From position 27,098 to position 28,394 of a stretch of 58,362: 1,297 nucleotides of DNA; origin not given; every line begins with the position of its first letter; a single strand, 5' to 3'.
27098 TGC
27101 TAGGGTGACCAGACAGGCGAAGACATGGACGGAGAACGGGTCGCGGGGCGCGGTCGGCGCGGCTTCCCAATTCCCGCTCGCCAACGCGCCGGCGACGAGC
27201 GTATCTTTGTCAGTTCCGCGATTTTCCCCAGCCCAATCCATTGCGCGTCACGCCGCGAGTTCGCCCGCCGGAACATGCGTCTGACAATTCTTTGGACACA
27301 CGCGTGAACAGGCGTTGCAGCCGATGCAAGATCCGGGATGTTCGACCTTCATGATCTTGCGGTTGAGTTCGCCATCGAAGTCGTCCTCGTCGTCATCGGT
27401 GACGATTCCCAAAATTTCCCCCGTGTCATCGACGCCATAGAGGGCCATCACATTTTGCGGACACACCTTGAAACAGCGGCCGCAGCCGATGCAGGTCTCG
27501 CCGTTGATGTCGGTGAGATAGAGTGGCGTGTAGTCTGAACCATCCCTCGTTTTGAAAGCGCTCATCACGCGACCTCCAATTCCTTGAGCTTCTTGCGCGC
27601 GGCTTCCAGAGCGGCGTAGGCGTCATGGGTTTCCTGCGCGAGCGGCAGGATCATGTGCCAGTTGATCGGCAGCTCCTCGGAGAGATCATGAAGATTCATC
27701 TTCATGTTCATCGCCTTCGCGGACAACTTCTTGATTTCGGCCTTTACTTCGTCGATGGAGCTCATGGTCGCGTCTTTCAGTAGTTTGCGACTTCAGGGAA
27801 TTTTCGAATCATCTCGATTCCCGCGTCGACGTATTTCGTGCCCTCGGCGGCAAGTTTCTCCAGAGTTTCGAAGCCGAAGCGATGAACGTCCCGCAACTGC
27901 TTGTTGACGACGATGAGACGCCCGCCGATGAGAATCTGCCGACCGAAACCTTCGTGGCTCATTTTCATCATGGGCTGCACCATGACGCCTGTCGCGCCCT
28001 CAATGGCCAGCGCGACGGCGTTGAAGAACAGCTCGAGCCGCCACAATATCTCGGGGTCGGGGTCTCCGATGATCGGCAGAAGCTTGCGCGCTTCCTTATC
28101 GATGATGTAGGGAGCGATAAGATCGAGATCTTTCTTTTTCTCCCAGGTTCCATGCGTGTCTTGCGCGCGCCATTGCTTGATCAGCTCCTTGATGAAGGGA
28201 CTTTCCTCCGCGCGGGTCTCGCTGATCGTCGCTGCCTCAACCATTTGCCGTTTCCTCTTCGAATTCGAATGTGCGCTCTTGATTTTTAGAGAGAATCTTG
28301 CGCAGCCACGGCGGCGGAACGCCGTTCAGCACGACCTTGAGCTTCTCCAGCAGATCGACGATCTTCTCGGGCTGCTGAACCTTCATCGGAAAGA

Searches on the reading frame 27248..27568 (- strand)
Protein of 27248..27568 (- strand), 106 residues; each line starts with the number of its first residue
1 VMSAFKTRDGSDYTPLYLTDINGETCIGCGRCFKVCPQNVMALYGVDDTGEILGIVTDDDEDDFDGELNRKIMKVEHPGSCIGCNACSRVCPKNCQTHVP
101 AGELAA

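Call 46: search_protein_families(library=ncbifam, proteins=[window:27248-27568:-], max_evalue=0.0001)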
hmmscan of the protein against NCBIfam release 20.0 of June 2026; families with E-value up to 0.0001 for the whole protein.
window:27248-27568:- (106 aa): 37 families (the best 25 are shown)
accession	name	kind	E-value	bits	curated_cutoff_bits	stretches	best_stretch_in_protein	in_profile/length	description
TIGR02936.1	fdxN_nitrog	equivalog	7.6e-39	131.8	80.55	1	5-100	2-91/91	ferredoxin III, nif-specific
NF040864.1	HgcB_ferredoxin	equivalog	8e-10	38.4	99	1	21-43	11-33/93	mercury methylation ferredoxin HgcB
TIGR01971.1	NuoI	subfamily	2.8e-09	36.6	113.05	0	19-43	76-100/121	NADH-quinone oxidoreductase, chain I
NF009053.0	PRK12387.1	subfamily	1.4e-07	31.5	204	0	22-44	36-58/180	formate hydrogenlyase complex iron-sulfur subunit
NF005504.0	PRK07118.1-3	equivalog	2.9e-07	30.1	437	1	18-95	165-235/293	Fe-S cluster domain-containing protein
NF058577.1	FdxA_fam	equivalog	3.3e-07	30.4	65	0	20-39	32-51/52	4Fe-4S ferredoxin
NF006221.0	PRK08348.1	subfamily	3.3e-07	30.1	124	1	22-96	42-92/136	NADH-plastoquinone oxidoreductase subunit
TIGR01944.1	rnfB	subfamily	3.8e-07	29.8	68.7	0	51-93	86-127/190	RnfABCDGE type electron transport complex subunit B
NF007205.0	PRK09626.1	equivalog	6.4e-07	29.4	93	0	70-94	45-69/105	2-oxoglutarate-acceptor oxidoreductase subunit OorD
NF043039.1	HgcAB_like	equivalog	6.9e-07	29.2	285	0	20-44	296-320/350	HgcAB-like fusion protein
NF006183.0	PRK08318.1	equivalog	1.1e-06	27.8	335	1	18-97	336-396/422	NAD-dependent dihydropyrimidine dehydrogenase subunit PreA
TIGR03048.1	PS_I_psaC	equivalog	1.5e-06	28.3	130.65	0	24-43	8-27/80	photosystem I iron-sulfur center protein PsaC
NF005503.0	PRK07118.1-2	equivalog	2e-06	27.3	252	1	18-96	161-229/292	RnfABCDGE type electron transport complex subunit B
NF005746.0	PRK07570.1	subfamily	3.3e-06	26.6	243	1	23-98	156-231/250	succinate dehydrogenase/fumarate reductase iron-sulfur subunit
NF038196.1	ferrodoxin_EFR1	subfamily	3.5e-06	27.2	75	0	24-41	184-201/242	EFR1 family ferrodoxin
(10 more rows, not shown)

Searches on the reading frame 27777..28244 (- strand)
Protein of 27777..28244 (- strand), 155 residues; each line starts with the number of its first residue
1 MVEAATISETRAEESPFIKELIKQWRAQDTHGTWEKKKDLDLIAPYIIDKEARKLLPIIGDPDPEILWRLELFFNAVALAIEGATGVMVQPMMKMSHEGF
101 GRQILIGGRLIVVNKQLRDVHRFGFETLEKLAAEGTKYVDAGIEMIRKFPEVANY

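Call 46: search_protein_families(library=ncbifam, proteins=[window:27777-28244:-], max_evalue=0.0001)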
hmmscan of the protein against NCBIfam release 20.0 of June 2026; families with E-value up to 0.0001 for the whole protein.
window:27777-28244:- (155 aa): 1 family
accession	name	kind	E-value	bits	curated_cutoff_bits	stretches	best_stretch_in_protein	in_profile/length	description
TIGR02935.1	TIGR02935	hypoth_equivalog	5.1e-65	217.9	132.05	1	14-153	1-140/140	NifX-associated nitrogen fixation protein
